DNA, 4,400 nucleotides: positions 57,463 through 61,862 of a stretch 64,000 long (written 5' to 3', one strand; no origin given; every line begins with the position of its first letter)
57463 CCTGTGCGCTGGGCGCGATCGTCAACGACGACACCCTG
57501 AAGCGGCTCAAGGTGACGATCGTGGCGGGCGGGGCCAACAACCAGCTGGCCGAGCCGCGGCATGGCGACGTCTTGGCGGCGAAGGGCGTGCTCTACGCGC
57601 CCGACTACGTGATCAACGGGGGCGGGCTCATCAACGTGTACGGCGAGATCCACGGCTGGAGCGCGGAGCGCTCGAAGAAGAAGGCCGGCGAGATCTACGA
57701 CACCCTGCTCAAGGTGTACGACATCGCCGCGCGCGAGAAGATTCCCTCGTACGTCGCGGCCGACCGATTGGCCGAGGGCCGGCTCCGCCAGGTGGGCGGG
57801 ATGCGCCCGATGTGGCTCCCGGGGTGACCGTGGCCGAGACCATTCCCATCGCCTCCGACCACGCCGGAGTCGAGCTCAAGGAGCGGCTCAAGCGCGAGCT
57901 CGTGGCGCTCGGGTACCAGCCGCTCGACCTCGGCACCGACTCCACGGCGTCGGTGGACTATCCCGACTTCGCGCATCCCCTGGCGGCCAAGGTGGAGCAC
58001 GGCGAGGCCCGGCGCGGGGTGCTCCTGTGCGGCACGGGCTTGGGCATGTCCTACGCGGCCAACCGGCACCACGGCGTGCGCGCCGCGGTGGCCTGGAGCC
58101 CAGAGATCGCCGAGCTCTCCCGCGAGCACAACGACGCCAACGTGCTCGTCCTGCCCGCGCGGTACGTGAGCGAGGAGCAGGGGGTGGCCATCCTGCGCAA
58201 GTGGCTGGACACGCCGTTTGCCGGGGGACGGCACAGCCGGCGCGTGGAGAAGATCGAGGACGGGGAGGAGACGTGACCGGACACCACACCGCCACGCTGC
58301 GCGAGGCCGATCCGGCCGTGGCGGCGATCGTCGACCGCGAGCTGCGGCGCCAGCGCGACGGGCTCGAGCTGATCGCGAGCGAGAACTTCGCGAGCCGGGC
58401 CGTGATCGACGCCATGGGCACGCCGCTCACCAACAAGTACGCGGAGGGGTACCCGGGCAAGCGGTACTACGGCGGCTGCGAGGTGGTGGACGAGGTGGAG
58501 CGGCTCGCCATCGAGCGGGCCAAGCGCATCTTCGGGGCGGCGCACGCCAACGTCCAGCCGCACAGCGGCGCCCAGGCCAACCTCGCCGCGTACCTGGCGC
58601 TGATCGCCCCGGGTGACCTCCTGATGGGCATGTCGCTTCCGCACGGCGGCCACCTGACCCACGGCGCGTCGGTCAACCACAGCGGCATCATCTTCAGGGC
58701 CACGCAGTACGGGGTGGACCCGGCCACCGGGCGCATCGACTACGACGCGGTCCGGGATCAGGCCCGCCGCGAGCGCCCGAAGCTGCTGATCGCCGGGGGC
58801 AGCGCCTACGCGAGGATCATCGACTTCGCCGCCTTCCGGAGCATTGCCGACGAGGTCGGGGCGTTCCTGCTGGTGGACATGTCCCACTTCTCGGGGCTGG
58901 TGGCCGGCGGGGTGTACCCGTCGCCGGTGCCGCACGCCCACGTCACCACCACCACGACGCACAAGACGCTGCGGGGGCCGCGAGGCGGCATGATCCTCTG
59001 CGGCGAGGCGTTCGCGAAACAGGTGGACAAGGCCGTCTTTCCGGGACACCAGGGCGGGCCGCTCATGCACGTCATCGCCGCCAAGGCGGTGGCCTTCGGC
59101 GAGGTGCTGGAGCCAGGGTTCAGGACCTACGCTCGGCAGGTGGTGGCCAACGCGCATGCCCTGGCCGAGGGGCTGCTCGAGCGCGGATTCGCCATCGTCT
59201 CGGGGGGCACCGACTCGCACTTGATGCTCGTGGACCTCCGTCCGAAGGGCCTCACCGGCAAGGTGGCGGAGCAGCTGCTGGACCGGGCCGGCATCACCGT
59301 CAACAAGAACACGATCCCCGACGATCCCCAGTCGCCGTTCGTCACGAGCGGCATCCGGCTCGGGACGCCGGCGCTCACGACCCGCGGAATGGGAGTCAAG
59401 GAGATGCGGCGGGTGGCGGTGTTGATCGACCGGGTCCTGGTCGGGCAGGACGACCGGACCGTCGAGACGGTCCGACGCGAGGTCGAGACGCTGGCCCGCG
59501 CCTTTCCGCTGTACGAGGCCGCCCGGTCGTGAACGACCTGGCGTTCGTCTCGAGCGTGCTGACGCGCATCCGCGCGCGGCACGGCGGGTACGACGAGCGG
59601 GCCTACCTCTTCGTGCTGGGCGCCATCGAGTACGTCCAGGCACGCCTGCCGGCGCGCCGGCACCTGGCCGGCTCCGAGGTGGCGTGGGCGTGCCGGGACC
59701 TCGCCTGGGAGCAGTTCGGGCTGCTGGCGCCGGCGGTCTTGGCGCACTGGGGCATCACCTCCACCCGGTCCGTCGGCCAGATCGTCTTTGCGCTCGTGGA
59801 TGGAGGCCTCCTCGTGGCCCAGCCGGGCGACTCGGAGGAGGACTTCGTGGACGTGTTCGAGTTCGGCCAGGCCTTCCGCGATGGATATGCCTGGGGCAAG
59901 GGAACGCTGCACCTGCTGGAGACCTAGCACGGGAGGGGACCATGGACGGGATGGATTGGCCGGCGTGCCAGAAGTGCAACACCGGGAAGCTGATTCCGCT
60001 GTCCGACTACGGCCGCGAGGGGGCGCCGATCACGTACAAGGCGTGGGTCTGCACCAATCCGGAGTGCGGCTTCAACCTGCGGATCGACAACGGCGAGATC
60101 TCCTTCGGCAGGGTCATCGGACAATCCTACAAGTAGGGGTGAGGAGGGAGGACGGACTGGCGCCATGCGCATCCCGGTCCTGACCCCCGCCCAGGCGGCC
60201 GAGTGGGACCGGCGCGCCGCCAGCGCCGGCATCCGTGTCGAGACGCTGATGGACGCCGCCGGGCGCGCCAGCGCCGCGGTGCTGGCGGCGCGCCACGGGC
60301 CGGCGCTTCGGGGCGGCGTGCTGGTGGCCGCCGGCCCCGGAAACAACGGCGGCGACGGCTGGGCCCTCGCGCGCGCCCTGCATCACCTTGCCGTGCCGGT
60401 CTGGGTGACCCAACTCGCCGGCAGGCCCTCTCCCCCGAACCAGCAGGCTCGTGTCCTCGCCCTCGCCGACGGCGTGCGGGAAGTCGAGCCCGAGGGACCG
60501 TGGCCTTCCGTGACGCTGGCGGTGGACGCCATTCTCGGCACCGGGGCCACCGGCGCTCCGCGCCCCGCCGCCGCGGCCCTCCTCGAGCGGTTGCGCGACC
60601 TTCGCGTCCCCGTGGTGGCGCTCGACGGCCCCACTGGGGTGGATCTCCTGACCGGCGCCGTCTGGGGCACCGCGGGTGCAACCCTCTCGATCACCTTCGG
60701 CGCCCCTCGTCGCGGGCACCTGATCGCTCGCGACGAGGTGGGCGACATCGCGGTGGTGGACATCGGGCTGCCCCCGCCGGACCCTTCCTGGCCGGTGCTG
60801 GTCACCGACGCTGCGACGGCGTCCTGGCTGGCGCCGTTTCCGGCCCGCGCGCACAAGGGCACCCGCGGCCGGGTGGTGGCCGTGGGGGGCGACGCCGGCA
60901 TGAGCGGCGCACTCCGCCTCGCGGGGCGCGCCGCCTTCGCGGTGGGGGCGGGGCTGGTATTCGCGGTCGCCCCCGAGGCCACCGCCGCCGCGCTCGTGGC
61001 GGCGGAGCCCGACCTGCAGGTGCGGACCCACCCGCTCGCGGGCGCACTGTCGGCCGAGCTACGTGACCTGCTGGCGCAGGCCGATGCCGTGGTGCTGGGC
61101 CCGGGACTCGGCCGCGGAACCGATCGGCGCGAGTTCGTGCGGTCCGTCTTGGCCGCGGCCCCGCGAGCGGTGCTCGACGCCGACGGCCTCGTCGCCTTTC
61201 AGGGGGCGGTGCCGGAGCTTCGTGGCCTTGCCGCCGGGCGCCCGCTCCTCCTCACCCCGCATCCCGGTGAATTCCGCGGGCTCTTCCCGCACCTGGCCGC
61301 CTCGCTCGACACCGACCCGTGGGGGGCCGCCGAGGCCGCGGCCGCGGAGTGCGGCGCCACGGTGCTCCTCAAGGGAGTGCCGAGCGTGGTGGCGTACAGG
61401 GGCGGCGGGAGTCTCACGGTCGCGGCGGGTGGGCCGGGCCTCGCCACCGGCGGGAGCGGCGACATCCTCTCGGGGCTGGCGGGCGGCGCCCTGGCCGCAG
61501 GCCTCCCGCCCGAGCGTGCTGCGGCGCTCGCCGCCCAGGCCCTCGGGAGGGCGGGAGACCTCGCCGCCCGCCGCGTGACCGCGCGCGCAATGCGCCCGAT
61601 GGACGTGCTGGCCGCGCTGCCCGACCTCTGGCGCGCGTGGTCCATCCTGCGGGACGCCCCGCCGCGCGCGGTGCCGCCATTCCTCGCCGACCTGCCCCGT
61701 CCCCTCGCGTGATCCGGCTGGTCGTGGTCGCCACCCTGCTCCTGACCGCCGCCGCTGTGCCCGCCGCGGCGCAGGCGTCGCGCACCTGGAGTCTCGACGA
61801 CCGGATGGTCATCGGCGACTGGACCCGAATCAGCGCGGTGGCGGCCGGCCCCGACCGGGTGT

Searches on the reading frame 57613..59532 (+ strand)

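Call 69: search_protein_families(library=pfam, proteins=[window:57613-59532:+], max_evalue=0.0001)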
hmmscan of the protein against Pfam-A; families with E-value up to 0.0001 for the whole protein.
window:57613-59532:+ (639 aa): 1 family
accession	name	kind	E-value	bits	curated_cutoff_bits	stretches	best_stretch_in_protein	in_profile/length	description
PF00464.25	SHMT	-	4.5e-171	569.3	27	1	229-605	1-399/399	Serine hydroxymethyltransferase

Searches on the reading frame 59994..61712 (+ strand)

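Call 69: search_protein_families(library=pfam, proteins=[window:59994-61712:+], max_evalue=0.0001)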
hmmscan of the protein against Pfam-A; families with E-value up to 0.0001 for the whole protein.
window:59994-61712:+ (572 aa): 2 families
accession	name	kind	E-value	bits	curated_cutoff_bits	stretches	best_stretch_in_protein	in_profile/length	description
PF01256.23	Carb_kinase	-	1.9e-42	145.9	27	1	295-543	2-241/242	NAD(P)H-hydrate dehydratase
PF03853.21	YjeF_N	-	1.4e-25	90.6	24.9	1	83-241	2-169/169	YjeF-related protein N-terminus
